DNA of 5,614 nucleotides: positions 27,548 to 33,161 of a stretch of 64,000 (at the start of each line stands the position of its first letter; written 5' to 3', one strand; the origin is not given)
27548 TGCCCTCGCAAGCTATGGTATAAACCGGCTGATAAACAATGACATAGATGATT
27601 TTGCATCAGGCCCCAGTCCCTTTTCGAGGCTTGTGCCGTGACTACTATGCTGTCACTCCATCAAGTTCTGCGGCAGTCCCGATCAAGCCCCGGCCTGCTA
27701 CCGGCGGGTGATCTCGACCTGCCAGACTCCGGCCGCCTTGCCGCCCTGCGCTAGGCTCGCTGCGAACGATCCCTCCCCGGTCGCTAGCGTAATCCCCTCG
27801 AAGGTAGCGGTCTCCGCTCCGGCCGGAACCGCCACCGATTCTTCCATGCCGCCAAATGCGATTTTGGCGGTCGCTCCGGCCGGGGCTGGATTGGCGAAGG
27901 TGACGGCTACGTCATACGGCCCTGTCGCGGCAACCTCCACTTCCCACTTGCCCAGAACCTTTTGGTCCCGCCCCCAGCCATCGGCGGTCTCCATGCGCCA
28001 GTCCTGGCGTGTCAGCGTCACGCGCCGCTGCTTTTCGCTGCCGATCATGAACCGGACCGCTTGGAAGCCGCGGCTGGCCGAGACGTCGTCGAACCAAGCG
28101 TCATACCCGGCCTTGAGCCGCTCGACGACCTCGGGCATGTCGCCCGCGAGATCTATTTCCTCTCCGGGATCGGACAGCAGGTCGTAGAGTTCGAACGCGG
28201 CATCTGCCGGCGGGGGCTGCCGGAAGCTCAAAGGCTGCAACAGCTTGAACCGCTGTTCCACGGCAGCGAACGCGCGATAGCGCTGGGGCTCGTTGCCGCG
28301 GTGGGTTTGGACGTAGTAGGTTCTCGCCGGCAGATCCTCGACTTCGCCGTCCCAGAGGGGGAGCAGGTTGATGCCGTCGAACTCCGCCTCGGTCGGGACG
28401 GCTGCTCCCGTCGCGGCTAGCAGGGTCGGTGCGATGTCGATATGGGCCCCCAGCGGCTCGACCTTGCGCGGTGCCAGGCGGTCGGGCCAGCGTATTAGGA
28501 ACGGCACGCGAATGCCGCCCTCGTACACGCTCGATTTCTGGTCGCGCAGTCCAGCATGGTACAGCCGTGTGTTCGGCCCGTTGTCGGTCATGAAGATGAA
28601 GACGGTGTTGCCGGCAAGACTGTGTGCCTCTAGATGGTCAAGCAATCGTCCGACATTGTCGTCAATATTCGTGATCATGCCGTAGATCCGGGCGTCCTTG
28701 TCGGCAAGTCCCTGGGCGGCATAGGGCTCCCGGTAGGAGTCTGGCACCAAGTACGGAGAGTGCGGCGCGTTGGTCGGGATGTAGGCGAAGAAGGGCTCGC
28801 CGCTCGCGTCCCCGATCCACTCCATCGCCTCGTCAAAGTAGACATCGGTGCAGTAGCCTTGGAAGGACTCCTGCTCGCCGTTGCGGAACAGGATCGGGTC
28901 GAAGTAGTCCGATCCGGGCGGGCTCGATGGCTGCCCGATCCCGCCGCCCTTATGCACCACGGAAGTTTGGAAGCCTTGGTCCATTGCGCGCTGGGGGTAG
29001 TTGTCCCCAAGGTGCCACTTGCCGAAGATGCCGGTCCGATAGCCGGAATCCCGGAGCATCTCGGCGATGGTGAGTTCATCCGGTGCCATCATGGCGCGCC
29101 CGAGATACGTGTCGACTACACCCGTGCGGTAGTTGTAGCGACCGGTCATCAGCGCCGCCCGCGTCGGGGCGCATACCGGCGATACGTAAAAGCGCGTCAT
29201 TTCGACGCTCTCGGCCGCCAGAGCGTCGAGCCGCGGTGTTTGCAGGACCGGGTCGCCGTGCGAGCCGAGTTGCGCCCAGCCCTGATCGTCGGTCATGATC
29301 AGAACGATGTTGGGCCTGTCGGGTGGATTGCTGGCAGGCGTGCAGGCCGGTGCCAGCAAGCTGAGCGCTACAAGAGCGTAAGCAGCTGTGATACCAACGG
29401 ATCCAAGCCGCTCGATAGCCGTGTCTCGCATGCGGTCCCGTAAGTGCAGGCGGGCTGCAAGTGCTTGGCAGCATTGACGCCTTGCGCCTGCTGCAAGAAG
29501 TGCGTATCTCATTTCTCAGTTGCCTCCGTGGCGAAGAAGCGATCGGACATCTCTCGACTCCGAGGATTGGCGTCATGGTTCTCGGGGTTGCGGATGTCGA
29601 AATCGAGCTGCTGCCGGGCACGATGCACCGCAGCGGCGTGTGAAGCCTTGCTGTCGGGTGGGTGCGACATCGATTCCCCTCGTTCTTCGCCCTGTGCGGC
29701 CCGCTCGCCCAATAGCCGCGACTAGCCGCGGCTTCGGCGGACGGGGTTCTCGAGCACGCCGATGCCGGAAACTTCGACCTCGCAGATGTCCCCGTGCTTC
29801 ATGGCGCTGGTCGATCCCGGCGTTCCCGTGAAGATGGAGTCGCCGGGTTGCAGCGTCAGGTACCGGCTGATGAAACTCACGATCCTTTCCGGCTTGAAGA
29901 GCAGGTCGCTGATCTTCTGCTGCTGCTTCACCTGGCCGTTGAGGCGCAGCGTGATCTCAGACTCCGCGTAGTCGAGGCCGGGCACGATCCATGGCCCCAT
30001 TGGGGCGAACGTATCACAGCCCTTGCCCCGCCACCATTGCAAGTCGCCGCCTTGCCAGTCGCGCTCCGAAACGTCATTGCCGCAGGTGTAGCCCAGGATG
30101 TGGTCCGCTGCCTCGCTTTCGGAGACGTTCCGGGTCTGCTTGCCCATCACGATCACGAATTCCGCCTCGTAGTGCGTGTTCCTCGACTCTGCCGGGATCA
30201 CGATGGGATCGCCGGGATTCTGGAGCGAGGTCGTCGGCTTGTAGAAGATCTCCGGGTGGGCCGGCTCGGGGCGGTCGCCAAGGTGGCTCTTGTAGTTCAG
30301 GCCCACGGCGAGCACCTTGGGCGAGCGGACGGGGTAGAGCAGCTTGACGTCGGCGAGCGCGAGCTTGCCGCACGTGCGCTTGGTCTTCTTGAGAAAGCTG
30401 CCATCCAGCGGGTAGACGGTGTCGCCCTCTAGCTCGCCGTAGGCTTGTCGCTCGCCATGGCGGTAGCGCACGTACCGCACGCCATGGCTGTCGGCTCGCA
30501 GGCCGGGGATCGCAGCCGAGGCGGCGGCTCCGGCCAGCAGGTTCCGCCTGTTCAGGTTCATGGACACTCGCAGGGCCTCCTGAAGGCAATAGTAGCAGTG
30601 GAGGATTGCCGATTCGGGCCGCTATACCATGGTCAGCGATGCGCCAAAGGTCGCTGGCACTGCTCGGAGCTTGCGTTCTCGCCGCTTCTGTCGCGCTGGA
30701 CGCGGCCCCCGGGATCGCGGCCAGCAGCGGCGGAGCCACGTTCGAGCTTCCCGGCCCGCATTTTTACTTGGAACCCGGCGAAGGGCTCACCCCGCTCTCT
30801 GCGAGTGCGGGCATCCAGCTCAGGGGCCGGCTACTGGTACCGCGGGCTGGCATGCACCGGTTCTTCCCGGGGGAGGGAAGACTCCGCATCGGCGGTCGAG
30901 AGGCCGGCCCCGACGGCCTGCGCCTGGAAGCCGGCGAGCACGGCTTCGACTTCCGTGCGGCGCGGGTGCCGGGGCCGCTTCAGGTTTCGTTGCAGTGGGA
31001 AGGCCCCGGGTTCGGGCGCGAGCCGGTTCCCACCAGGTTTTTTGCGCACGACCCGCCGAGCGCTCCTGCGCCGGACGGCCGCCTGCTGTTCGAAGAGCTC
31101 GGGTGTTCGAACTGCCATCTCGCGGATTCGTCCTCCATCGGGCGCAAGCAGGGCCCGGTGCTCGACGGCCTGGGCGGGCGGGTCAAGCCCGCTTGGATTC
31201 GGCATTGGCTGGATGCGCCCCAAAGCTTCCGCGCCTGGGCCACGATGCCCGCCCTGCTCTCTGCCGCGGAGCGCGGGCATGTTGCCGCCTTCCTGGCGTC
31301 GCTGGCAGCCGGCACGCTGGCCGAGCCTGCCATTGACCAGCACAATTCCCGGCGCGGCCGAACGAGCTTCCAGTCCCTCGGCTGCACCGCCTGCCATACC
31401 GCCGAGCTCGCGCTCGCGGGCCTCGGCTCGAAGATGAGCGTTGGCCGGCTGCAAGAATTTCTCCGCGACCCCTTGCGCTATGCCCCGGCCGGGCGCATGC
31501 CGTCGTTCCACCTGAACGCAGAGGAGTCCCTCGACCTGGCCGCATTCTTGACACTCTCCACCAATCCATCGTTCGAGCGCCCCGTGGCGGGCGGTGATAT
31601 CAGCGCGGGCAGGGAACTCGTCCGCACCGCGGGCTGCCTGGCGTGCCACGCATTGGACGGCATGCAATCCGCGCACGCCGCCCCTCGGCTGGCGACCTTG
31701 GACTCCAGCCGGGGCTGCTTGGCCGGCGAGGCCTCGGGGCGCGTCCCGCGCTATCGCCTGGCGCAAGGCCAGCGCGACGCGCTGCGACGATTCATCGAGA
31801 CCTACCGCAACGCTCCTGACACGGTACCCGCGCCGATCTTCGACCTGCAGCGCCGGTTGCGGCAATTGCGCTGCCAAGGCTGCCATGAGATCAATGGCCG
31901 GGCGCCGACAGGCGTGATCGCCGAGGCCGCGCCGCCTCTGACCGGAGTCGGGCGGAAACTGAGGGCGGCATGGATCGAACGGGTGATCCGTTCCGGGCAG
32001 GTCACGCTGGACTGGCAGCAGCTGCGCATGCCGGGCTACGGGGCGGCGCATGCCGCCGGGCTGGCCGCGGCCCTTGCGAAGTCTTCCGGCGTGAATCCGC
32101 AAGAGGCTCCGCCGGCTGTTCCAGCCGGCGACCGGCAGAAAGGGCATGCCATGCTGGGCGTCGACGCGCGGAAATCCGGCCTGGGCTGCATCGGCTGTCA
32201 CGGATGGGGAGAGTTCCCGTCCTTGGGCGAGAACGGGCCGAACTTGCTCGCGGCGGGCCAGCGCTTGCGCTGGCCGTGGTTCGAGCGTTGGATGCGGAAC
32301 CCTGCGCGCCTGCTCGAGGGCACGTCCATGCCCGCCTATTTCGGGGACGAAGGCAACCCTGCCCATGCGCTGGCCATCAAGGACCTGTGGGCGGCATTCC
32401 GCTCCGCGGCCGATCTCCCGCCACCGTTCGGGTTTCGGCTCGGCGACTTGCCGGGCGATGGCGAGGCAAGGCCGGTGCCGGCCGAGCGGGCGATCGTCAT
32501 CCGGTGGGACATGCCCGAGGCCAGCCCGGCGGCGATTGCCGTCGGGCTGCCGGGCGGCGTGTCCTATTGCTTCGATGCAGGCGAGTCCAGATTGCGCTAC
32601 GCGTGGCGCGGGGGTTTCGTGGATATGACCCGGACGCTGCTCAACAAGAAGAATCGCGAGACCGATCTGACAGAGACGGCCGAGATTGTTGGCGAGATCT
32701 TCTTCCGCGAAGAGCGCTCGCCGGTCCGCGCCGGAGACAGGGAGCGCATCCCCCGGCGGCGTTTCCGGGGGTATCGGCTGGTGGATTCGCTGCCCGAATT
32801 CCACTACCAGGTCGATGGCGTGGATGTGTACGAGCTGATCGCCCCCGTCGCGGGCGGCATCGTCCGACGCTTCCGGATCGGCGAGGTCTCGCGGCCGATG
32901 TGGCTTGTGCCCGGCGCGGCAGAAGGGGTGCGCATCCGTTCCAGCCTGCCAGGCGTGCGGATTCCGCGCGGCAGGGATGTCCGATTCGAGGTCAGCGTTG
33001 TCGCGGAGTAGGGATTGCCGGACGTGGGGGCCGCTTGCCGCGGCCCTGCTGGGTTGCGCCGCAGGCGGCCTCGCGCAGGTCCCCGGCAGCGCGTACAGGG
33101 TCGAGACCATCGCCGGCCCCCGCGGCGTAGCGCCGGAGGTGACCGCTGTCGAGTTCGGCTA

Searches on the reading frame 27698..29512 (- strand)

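Call 49: search_protein_families(library=pfam, proteins=[window:27698-29512:-], max_evalue=0.00001)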
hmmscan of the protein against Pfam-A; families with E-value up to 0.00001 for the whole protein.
window:27698-29512:- (604 aa): 3 families
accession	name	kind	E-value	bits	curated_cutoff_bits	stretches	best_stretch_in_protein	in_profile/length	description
PF00884.28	Sulfatase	-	4.4e-62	210.5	25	1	67-369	1-300/301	Sulfatase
PF16347.10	SGSH_C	-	1.4e-13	51.7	29.3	1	326-458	8-134/154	N-sulphoglucosamine sulphohydrolase, C-terminal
PF01663.27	Phosphodiest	-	4.7e-07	30.2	23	1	80-312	12-220/342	Type I phosphodiesterase / nucleotide pyrophosphatase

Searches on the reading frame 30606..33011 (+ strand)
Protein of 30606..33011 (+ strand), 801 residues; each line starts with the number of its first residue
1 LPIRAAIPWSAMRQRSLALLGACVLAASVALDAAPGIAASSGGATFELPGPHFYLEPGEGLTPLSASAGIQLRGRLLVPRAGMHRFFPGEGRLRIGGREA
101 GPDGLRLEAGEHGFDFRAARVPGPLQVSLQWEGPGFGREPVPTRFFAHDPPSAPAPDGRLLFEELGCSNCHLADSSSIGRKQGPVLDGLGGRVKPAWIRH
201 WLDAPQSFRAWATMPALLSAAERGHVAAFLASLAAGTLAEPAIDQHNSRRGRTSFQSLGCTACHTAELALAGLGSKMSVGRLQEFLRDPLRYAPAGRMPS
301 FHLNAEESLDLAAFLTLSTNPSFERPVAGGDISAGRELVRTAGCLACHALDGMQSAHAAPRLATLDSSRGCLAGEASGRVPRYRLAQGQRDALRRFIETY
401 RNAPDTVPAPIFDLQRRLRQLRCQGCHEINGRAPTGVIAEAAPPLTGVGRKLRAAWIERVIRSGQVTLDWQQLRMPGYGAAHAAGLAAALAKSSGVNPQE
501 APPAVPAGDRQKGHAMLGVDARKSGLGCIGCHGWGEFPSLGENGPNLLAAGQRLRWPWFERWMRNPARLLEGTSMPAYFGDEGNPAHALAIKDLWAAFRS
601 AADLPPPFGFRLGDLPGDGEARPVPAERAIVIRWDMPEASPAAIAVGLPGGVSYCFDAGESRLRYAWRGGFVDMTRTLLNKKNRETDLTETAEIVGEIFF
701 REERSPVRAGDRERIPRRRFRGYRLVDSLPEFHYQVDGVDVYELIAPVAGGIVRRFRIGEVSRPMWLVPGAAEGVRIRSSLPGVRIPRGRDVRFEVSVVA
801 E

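Call 81: search_protein_families(library=pfam, proteins=[window:30606-33011:+], max_evalue=0.0001)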
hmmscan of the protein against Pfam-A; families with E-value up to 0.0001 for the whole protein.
window:30606-33011:+ (801 aa): 4 families
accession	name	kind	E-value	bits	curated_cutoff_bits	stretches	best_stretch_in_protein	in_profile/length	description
PF00034.26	Cytochrom_C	-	4.1e-19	70.1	21.3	0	333-368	2-36/90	Cytochrome c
PF13442.11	Cytochrome_CBB3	-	8.8e-19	68.1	27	0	422-480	13-53/68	Cytochrome C oxidase, cbb3-type, subunit III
PF20601.3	DUF6797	-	1.6e-05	26.1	24.9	1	655-743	2-96/96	Domain of unknown function (DUF6797)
PF02433.20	FixO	-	1.8e-05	24.8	29.6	0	543-578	102-137/219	Cytochrome C oxidase, mono-heme subunit/FixO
